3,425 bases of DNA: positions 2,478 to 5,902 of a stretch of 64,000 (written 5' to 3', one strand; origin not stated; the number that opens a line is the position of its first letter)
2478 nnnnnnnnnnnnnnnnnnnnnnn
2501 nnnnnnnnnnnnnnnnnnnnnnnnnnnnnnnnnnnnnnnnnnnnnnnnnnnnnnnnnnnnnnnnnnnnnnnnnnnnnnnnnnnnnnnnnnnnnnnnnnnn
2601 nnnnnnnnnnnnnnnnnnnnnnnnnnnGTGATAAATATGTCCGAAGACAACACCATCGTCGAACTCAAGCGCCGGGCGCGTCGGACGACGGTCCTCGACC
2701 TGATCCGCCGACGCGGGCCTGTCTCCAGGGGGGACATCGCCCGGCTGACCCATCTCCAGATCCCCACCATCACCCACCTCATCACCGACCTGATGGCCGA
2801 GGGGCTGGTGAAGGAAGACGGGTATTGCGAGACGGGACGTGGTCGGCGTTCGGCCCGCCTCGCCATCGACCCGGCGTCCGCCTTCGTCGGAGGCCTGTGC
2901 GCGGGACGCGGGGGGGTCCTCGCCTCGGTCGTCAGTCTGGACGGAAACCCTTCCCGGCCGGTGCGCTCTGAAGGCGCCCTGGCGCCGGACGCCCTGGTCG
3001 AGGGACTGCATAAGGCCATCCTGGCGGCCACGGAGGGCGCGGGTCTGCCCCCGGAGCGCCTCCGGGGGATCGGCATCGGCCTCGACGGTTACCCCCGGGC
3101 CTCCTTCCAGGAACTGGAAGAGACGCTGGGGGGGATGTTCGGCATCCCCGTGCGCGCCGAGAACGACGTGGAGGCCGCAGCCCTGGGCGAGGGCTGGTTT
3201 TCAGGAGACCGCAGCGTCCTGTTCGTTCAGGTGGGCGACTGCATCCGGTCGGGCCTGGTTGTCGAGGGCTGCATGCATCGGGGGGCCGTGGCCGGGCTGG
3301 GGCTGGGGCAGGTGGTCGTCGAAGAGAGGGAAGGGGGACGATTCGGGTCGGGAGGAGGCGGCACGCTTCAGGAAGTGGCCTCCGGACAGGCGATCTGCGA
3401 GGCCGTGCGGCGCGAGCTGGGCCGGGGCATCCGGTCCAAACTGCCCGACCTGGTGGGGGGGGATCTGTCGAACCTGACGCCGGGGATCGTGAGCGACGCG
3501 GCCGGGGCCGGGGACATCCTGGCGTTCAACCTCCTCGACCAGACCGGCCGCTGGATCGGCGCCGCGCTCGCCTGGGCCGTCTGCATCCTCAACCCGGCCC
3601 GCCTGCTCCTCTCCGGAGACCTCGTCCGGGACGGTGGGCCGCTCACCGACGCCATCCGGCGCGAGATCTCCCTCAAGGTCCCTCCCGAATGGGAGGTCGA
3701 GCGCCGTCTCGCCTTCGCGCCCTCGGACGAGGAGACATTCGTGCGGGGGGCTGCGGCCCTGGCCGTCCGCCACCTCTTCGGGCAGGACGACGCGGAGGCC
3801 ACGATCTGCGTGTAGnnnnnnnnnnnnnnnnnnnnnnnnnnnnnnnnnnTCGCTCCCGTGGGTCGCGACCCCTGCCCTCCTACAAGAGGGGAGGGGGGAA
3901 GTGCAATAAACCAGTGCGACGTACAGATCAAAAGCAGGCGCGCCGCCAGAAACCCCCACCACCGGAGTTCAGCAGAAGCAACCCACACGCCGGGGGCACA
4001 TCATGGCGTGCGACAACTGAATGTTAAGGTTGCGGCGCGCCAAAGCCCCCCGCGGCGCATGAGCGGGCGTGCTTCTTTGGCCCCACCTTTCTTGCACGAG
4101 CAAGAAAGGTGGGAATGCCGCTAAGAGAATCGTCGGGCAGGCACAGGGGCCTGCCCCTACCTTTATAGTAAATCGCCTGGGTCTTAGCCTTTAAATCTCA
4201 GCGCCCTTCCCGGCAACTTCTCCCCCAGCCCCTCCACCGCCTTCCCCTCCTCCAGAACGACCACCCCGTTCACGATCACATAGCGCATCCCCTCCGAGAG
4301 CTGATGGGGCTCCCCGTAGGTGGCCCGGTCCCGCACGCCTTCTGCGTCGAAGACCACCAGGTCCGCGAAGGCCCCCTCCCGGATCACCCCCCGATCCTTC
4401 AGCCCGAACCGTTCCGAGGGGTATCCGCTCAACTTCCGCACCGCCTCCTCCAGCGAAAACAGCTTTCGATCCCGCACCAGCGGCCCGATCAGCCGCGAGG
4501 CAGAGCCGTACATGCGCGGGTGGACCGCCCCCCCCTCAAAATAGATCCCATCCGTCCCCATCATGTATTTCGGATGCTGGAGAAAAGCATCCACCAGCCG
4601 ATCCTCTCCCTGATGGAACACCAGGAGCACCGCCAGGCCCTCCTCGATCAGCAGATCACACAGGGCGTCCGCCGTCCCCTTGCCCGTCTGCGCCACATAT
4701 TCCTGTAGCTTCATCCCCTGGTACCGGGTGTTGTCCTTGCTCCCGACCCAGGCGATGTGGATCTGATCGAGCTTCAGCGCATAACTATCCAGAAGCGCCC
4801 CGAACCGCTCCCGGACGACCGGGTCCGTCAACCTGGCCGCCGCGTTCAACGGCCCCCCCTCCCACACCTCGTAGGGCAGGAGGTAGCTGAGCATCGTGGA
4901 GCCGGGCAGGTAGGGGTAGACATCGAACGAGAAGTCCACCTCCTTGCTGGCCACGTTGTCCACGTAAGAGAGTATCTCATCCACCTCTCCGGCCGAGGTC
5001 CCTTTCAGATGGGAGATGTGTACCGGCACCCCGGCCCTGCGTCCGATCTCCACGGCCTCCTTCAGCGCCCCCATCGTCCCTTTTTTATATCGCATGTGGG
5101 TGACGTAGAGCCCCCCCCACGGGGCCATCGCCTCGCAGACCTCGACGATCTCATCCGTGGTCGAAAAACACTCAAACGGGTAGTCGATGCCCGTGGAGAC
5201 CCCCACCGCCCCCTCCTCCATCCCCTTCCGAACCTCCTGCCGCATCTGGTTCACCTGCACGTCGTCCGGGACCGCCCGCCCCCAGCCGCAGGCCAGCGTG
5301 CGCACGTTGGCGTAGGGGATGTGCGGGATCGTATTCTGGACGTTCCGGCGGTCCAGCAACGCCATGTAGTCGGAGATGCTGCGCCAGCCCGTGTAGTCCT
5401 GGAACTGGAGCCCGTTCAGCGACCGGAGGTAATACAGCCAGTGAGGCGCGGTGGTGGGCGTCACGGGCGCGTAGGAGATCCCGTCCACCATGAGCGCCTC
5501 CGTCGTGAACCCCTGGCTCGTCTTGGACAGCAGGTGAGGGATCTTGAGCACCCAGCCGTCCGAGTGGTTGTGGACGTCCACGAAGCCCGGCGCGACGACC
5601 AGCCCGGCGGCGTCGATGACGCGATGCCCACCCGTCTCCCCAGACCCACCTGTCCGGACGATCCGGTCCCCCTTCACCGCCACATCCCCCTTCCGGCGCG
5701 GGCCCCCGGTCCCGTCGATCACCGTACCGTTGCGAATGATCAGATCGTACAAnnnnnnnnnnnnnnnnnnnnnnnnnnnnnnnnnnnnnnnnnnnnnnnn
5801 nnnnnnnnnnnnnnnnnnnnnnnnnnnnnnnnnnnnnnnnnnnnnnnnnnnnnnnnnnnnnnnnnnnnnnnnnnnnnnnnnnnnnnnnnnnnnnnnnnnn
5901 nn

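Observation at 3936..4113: Four same-strand copies of a ~175-210 nt multi-hairpin intergenic element with compensatory stem changes (candidate new structured RNA or miniature mobile element)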

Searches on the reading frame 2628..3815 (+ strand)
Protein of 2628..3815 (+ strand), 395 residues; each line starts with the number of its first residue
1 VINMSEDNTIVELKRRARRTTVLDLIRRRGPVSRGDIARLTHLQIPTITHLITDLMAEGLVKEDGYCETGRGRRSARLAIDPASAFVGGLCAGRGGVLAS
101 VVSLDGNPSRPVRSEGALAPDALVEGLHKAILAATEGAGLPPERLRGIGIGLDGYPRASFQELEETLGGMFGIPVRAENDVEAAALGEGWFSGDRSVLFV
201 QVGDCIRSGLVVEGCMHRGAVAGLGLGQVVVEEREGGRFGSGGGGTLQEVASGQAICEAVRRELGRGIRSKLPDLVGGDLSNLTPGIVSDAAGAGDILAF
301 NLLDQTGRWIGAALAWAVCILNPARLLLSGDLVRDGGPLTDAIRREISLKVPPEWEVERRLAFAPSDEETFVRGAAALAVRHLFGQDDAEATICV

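Call 30: search_protein_families(library=pfam, proteins=[window:2628-3815:+])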
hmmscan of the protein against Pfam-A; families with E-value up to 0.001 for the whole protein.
window:2628-3815:+ (395 aa): 4 families
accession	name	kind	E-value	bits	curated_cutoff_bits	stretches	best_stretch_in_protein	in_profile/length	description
PF00480.26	ROK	-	9.1e-18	65.2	22.9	1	161-380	86-292/294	ROK family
PF01047.28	MarR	-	0.00024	21.3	24.6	1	20-62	6-48/59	MarR family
PF09339.16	HTH_IclR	-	0.00027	21.1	22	1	21-65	7-52/52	IclR helix-turn-helix domain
PF12802.13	MarR_2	-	0.00072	20.1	27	0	21-62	9-51/61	MarR family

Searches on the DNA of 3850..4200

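Call 13: search_rna_families(source=window, start=3850, end=4200, threshold=evalue, max_evalue=10)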
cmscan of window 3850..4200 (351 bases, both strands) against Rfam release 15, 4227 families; matches with E-value up to 10: 5.
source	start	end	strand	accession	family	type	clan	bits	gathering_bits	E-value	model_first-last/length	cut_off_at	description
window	4082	4113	-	RF03871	mir-5681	Gene; miRNA;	-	17.3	88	0.65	13-49/61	no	mir-5681 microRNA precursor family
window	4082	4113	+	RF03871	mir-5681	Gene; miRNA;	-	17.2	88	0.7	13-49/61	no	mir-5681 microRNA precursor family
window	3870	3901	+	RF03537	Flavi_TBFV_SL6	Cis-reg;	-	16.4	38.3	0.24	1-45/45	no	Tick-borne Flavivirus short stem-loop SL6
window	4074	4121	+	RF00103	mir-1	Gene; miRNA;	-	15.8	45.6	1.4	1-79/79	no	mir-1 microRNA precursor family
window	3866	3896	-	RF02795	Pab91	Gene; snRNA; snoRNA; HACA-box;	-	14.9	71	4.5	1-57/57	no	Pab91 RNA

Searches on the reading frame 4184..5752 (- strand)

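Call 30: search_protein_families(library=pfam, proteins=[window:4184-5752:-])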
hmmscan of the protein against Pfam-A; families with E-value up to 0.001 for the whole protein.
window:4184-5752:- (522 aa): 2 families
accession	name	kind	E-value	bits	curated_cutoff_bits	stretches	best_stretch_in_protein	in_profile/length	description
PF07969.17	Amidohydro_3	-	7.8e-25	88.7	29.7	2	395-499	368-471/472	Amidohydrolase family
PF01979.26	Amidohydro_1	-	1.6e-10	41.2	25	1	395-498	244-344/345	Amidohydrolase family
